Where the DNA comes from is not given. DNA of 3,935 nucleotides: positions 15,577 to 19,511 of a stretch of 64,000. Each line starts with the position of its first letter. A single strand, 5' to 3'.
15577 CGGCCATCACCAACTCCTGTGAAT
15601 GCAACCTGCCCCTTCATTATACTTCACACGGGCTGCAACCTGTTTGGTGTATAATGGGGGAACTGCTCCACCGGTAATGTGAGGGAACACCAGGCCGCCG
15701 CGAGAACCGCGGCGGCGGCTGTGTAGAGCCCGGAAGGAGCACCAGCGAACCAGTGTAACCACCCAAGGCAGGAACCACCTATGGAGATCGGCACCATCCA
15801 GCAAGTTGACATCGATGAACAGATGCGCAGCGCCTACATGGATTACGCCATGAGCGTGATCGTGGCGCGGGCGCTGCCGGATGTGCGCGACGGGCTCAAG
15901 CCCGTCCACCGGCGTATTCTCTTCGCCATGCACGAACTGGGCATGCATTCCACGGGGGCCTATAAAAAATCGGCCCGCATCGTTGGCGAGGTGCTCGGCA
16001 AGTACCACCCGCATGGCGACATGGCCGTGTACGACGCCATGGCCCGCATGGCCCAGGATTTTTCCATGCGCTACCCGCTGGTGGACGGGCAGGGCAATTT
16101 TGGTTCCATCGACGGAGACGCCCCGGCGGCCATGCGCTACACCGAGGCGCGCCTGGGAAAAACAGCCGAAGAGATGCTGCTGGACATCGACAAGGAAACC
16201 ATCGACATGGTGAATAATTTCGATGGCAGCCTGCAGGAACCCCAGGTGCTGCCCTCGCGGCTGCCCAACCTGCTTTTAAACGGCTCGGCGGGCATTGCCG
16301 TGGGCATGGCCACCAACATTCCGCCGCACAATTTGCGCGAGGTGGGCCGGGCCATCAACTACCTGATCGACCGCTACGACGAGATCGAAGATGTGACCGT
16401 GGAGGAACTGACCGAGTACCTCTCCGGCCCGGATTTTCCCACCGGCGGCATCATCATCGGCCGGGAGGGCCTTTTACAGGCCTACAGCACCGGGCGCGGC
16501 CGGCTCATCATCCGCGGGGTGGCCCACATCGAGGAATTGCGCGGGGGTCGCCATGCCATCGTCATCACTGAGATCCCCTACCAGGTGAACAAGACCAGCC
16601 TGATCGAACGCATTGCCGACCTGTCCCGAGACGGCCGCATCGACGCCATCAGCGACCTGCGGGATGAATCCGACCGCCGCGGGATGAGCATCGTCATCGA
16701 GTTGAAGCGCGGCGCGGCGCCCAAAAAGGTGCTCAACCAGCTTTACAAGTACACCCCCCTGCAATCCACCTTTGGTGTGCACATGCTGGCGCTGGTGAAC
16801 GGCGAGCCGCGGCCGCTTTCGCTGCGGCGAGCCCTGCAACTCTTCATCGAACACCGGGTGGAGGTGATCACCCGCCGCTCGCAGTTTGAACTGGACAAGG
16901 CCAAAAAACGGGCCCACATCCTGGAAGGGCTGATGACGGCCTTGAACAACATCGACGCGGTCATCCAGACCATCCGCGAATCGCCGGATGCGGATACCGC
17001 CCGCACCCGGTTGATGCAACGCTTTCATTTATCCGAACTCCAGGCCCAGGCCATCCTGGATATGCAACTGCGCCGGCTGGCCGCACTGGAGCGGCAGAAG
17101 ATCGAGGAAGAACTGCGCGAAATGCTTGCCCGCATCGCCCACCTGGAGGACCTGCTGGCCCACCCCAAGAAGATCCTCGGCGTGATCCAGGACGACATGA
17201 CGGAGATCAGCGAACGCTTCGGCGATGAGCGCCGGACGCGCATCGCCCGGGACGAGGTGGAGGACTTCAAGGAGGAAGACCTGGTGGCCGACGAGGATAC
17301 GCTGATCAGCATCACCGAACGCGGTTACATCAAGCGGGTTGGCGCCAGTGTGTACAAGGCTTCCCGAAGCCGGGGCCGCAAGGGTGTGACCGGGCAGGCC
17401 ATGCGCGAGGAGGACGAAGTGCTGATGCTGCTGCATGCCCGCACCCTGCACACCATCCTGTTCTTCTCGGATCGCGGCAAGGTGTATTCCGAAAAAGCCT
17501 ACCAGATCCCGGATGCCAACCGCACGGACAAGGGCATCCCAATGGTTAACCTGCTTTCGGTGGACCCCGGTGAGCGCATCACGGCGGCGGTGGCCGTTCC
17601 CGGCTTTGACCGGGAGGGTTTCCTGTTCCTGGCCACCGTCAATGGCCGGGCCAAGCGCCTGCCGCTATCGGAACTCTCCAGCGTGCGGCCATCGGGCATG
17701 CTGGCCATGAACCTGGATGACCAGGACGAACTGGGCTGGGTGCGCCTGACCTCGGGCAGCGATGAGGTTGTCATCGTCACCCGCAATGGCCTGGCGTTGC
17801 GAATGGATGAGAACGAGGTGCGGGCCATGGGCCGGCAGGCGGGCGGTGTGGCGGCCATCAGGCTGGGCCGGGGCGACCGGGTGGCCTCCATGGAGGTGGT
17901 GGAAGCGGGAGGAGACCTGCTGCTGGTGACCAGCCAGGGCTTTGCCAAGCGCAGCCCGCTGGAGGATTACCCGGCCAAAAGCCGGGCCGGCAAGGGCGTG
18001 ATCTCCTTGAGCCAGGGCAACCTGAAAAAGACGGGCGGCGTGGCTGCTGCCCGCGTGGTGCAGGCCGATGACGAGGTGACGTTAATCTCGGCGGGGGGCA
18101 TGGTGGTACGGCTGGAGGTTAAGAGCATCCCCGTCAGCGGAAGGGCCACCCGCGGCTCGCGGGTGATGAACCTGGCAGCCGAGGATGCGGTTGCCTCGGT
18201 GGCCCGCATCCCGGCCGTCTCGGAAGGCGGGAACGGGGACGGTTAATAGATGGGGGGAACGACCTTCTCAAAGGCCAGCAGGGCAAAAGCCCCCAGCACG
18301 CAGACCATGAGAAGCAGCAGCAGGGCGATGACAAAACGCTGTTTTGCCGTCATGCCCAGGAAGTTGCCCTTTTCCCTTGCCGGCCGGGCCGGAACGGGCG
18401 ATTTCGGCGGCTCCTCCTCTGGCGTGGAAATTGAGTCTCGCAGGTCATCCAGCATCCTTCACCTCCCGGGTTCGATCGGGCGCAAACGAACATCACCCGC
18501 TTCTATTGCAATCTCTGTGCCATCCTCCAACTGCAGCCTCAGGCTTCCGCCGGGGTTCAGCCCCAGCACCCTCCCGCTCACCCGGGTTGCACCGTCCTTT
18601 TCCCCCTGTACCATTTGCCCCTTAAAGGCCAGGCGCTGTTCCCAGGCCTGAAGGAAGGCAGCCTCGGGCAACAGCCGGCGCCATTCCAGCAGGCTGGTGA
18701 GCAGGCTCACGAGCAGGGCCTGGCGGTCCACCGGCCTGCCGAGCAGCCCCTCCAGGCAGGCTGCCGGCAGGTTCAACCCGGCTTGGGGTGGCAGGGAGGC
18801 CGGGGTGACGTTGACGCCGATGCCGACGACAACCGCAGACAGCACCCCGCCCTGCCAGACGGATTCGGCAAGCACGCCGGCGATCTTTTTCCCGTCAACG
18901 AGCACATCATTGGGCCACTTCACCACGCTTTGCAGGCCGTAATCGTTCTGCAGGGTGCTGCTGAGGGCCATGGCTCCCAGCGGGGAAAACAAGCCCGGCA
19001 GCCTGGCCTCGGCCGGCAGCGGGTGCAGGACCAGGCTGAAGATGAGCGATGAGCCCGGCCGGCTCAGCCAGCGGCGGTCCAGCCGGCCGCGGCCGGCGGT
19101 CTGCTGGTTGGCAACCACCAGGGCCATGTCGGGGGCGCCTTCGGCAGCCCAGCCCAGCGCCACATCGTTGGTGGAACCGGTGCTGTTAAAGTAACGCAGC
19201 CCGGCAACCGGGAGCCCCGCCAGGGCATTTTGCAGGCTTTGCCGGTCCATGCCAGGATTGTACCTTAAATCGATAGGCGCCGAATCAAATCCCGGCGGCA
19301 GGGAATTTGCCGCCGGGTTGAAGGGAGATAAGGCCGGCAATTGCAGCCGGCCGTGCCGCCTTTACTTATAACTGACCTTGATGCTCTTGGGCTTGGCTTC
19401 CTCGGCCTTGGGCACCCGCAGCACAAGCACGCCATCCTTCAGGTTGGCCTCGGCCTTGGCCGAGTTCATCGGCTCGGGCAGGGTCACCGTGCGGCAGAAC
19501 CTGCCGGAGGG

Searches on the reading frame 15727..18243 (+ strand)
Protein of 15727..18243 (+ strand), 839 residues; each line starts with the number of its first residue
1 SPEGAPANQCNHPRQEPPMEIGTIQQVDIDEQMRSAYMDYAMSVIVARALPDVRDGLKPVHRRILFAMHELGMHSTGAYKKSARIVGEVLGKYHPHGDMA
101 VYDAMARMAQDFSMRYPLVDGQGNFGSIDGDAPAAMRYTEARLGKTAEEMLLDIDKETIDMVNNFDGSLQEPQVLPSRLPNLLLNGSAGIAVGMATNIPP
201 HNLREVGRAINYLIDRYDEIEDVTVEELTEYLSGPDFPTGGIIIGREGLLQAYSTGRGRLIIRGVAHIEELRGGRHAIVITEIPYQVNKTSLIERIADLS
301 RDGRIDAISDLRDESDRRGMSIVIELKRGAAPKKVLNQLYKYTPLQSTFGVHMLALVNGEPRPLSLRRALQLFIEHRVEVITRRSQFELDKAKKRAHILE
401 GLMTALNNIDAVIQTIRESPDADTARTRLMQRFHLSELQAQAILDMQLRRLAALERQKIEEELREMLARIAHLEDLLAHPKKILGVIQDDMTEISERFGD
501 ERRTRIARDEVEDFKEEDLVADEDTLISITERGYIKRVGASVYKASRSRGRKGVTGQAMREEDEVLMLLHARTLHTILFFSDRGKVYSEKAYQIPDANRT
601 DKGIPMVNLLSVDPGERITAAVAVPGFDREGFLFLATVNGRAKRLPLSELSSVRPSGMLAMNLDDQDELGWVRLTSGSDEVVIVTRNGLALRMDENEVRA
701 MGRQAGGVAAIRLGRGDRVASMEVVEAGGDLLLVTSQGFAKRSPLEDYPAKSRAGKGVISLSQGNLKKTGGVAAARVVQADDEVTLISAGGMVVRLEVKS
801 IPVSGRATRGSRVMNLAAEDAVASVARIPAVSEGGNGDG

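Call 41: search_protein_families(library=pfam, proteins=[window:15727-18243:+], max_evalue=0.0001)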
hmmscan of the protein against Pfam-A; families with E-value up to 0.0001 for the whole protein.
window:15727-18243:+ (839 aa): 2 families
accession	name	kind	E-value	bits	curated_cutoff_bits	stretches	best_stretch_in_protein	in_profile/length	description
PF00521.26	DNA_topoisoIV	-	2.7e-164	547.6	31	1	48-491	1-431/432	DNA gyrase/topoisomerase IV, subunit A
PF03989.18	DNA_gyraseA_C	-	8.2e-60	198.5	27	6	679-725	1-47/48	DNA gyrase C-terminal domain, beta-propeller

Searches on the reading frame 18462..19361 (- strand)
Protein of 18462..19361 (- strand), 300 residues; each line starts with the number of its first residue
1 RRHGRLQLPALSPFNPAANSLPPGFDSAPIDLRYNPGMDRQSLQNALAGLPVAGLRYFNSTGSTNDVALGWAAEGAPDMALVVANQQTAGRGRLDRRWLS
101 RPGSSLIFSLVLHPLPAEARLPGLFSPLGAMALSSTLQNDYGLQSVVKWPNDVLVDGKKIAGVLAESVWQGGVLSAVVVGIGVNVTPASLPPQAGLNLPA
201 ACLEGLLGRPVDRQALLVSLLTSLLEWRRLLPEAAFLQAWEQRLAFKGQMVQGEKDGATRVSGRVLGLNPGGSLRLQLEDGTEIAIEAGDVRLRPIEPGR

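Call 41: search_protein_families(library=pfam, proteins=[window:18462-19361:-], max_evalue=0.0001)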
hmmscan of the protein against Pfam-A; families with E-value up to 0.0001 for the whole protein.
window:18462-19361:- (300 aa): 1 family
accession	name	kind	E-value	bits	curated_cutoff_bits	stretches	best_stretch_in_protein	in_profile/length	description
PF03099.24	BPL_LplA_LipB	-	1e-18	68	21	1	59-184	3-133/133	Biotin/lipoate A/B protein ligase family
